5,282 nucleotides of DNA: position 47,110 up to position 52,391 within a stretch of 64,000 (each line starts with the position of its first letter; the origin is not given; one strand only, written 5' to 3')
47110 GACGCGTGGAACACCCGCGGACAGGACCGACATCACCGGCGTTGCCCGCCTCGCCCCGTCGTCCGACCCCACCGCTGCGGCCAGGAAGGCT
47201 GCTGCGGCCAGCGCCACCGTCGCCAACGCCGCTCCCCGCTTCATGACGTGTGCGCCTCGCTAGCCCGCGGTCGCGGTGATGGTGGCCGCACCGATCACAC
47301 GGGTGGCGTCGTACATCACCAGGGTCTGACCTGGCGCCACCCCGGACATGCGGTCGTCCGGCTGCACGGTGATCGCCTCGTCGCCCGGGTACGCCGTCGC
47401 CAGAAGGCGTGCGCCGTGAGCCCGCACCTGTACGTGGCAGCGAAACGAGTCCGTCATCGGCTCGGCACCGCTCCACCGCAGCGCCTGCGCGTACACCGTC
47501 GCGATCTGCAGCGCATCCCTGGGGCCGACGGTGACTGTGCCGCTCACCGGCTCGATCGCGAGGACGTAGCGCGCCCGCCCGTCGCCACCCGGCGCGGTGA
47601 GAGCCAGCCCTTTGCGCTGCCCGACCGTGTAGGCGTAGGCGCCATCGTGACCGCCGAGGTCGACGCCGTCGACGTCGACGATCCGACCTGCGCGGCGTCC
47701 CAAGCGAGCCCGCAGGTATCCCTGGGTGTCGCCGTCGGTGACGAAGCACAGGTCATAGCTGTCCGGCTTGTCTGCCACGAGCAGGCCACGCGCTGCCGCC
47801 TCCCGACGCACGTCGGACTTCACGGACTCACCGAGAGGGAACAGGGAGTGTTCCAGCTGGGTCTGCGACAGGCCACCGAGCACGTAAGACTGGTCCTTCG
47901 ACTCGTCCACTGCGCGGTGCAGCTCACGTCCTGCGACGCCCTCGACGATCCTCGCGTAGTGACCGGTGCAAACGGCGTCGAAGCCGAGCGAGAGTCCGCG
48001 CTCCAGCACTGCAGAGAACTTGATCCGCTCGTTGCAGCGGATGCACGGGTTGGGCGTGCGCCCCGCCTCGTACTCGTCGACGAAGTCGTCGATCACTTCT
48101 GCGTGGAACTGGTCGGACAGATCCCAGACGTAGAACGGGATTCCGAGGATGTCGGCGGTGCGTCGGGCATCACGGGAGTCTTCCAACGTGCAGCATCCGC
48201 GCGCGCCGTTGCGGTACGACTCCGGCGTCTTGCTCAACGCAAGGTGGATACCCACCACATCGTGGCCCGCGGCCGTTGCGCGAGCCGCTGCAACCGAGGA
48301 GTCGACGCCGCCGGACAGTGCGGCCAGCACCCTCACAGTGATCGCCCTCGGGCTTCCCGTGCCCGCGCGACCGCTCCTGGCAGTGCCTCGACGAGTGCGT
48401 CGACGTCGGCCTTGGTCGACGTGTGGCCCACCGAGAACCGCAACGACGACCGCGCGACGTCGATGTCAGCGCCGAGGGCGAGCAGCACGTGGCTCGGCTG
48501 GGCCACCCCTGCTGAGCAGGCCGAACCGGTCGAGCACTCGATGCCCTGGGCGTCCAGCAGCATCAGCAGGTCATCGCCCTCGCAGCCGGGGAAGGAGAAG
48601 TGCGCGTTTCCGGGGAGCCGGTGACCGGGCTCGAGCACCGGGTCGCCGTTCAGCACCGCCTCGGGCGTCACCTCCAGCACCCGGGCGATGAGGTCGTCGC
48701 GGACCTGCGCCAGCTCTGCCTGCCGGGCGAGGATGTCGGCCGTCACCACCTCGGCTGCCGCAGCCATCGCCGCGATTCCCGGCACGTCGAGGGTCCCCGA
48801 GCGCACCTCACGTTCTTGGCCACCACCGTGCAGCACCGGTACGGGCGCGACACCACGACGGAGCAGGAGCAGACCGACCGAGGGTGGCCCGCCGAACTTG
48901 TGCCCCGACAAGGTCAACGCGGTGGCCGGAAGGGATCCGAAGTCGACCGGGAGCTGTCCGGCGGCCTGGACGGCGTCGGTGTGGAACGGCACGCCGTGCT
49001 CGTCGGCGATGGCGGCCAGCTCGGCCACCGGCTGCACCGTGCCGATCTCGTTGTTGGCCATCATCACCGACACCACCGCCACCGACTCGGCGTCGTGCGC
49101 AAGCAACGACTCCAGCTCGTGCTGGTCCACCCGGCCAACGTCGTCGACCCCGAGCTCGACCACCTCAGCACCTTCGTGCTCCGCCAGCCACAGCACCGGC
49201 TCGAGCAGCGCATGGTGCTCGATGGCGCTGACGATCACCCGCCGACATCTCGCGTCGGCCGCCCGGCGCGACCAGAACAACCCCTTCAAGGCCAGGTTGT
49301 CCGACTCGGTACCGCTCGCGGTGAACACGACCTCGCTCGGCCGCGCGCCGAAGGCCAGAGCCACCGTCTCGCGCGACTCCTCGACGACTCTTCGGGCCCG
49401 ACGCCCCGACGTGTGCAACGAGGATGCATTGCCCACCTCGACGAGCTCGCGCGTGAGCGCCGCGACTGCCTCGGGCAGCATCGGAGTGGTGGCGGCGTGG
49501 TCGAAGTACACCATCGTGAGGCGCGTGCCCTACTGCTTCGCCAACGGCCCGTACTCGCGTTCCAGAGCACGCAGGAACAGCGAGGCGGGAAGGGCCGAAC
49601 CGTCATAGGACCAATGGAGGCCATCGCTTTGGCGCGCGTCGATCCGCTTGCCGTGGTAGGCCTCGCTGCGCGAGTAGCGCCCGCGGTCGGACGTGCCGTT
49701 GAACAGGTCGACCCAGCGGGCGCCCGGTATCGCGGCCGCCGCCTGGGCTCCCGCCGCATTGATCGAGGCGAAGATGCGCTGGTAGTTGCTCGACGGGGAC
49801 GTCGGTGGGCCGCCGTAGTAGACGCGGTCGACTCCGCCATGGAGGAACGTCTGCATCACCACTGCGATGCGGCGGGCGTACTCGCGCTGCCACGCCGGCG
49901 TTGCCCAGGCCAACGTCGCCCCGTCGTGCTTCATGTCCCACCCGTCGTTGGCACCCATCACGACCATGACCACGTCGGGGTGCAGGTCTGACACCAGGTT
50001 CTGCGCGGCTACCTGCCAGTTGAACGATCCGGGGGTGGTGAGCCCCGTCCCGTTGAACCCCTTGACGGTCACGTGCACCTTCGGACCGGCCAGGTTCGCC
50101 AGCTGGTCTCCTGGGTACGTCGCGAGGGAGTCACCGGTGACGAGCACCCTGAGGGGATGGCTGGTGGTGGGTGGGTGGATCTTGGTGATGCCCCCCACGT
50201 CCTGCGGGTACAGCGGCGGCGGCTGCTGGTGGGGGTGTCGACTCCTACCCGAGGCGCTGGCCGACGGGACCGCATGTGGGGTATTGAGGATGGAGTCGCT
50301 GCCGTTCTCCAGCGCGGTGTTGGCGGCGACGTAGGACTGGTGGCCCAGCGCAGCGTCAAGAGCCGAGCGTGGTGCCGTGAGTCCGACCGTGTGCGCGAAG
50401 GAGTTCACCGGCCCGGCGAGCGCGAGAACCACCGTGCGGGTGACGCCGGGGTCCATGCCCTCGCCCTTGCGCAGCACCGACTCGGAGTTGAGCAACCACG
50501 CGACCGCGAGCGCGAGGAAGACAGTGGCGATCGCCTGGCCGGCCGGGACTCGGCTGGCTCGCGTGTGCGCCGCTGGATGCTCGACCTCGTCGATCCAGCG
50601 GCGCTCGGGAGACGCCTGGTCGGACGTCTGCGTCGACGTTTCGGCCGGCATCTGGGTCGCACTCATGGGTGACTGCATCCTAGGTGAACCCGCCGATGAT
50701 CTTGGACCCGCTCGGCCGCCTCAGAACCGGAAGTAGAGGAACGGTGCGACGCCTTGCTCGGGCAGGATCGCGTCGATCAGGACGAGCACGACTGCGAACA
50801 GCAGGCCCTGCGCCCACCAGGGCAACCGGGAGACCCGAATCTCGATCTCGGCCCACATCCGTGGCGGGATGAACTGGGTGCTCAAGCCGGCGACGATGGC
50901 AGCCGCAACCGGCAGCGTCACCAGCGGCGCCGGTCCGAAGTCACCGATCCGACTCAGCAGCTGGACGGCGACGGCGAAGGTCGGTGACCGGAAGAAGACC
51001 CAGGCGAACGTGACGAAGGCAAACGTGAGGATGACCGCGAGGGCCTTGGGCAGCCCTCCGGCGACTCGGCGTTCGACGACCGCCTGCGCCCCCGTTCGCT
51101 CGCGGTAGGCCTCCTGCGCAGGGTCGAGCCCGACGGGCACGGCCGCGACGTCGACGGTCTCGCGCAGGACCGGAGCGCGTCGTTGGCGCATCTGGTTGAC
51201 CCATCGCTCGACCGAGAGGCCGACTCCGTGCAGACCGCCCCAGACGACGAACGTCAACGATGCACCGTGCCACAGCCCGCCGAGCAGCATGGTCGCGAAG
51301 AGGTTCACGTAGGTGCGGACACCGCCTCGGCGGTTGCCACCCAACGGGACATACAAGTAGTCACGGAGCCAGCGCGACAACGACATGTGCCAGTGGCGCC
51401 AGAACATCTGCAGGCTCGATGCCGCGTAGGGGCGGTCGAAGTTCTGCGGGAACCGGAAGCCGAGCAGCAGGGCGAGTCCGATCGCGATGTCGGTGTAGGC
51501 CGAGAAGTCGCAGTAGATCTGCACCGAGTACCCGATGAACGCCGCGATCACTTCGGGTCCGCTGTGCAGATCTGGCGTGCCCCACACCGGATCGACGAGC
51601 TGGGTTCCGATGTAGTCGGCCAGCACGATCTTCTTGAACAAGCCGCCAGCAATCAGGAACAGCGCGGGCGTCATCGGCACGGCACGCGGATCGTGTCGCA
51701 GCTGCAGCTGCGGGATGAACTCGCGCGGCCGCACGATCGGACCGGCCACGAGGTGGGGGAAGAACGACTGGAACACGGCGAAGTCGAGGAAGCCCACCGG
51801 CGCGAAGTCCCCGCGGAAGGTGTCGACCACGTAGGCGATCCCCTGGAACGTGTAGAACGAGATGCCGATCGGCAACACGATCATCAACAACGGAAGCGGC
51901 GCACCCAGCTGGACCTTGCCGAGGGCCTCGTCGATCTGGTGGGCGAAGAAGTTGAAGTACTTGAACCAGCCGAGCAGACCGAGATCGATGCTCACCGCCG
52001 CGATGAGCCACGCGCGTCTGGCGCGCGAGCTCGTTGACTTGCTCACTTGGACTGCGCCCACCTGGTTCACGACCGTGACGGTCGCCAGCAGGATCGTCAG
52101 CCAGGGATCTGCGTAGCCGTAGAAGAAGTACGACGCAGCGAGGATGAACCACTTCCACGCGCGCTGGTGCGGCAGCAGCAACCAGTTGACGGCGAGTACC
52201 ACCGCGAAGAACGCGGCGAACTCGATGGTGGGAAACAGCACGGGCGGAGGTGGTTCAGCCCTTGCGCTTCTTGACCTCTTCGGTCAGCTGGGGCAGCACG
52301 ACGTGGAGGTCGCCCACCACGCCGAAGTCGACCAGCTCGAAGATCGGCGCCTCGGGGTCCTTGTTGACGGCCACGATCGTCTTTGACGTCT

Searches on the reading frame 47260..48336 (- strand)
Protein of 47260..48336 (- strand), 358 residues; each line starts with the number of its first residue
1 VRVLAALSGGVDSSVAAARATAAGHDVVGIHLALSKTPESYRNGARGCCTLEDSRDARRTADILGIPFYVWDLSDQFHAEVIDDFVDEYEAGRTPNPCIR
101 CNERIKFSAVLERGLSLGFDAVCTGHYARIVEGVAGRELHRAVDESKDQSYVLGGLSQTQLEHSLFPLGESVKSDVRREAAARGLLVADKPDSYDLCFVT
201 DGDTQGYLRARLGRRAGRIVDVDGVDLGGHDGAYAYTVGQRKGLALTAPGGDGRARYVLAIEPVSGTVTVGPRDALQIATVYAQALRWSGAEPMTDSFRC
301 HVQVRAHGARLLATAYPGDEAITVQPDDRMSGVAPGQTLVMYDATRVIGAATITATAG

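Call 69: search_protein_families(library=pfam, proteins=[window:47260-48336:-], max_evalue=0.001)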
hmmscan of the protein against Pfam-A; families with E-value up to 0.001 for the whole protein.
window:47260-48336:- (358 aa): 3 families
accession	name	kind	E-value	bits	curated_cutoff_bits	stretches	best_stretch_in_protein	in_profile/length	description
PF03054.22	tRNA_Me_trans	-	2.4e-71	240.1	20.6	1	1-200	1-201/202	tRNA methyl transferase HUP domain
PF20259.3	tRNA_Me_trans_M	-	8.2e-16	57.8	27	1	206-271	2-65/66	tRNA methyl transferase PRC-barrel domain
PF20258.4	tRNA_Me_trans_C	-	2.7e-14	53.7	20.6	1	280-353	3-77/77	Aminomethyltransferase beta-barrel domain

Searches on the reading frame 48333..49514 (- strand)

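Call 10: search_protein_families(library=ncbifam, proteins=[window:48333-49514:-], max_evalue=0.00001)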
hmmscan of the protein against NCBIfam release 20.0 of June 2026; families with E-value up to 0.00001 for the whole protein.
window:48333-49514:- (393 aa): 21 families
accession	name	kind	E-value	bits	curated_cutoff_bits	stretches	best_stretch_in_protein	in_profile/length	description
TIGR03402.1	FeS_nifS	equivalog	1.2e-116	389.6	530.75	1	2-388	1-376/379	cysteine desulfurase NifS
TIGR03235.1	DNA_S_dndA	equivalog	8.4e-86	288.4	480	1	3-361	1-352/353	cysteine desulfurase DndA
NF010611.0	PRK14012.1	equivalog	1.1e-78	265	548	1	2-387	7-384/406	IscS subfamily cysteine desulfurase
TIGR02006.1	IscS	equivalog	2.8e-74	250.5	643.2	1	2-387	5-380/402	IscS subfamily cysteine desulfurase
TIGR03403.1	nifS_epsilon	equivalog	2.6e-71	240.5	587.7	1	2-387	1-378/382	NifS family cysteine desulfurase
NF002806.0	PRK02948.1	subfamily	5.6e-71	239.5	304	1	1-379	1-369/381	IscS subfamily cysteine desulfurase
TIGR01979.1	sufS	subfamily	7.4e-39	133.7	475.1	1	1-379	19-396/403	SufS family cysteine desulfurase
TIGR01977.1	am_tr_V_EF2568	hypoth_equivalog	1.8e-34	119.4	377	1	2-378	1-373/376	cysteine desulfurase family protein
NF041166.1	f2_encap_cargo1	exception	1.4e-31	110.3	800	1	1-233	246-476/623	family 2A encapsulin nanocompartment cargo protein cysteine desulfurase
TIGR01976.1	am_tr_V_VC1184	hypoth_equivalog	1.5e-27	96.9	352.35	1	1-378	19-401/401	cysteine desulfurase-like protein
NF040779.1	Sec_lyase_SclA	exception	1.1e-24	87.1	525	1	2-222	1-215/378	selenocysteine lyase SclA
NF008126.0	PRK10874.1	equivalog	5e-24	85.2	607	1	2-382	21-396/401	cysteine desulfurase CsdA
NF006791.0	PRK09295.1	equivalog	1.4e-23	83.6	661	1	2-233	25-254/406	cysteine desulfurase SufS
TIGR03392.1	FeS_syn_CsdA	equivalog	3.3e-22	79.2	493.6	1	2-382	18-393/398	cysteine desulfurase CsdA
TIGR04343.1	egtE_PLP_lyase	equivalog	2.3e-17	62.9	400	1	37-233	49-232/370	ergothioneine biosynthesis PLP-dependent enzyme EgtE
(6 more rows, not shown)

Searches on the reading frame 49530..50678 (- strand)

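Call 69: search_protein_families(library=pfam, proteins=[window:49530-50678:-], max_evalue=0.001)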
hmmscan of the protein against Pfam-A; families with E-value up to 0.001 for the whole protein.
window:49530-50678:- (382 aa): 2 families
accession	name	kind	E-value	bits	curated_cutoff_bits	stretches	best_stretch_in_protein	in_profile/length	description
PF04311.20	DUF459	-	2.6e-37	128.5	27.2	1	177-366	1-192/197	Protein of unknown function (DUF459)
PF13472.12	Lipase_GDSL_2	-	1.6e-09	38.9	32.9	1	182-362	16-177/178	GDSL-like Lipase/Acylhydrolase family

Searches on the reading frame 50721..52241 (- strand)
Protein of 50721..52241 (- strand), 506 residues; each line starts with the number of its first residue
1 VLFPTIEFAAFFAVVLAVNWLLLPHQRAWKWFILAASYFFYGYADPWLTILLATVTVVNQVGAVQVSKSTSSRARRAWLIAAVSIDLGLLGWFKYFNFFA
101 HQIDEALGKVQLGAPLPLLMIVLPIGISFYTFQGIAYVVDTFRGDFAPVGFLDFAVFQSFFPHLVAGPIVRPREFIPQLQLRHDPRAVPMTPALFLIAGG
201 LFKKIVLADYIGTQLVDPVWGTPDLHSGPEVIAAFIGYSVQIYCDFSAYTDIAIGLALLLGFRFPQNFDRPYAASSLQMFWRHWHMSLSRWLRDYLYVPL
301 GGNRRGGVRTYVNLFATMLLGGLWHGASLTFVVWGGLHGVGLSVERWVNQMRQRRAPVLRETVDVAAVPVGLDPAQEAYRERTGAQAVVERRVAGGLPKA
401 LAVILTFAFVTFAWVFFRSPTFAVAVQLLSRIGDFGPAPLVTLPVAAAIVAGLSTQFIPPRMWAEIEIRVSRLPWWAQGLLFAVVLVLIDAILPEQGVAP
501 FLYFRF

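Call 69: search_protein_families(library=pfam, proteins=[window:50721-52241:-], max_evalue=0.001)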
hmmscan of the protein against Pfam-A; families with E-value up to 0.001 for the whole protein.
window:50721-52241:- (506 aa): 2 families
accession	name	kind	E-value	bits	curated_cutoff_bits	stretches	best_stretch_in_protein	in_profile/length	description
PF03062.24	MBOAT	-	1.2e-29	104.1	27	1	148-354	78-303/337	MBOAT, membrane-bound O-acyltransferase family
PF13813.11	MBOAT_2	-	4.5e-06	27.3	25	1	265-328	2-67/85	Membrane bound O-acyl transferase family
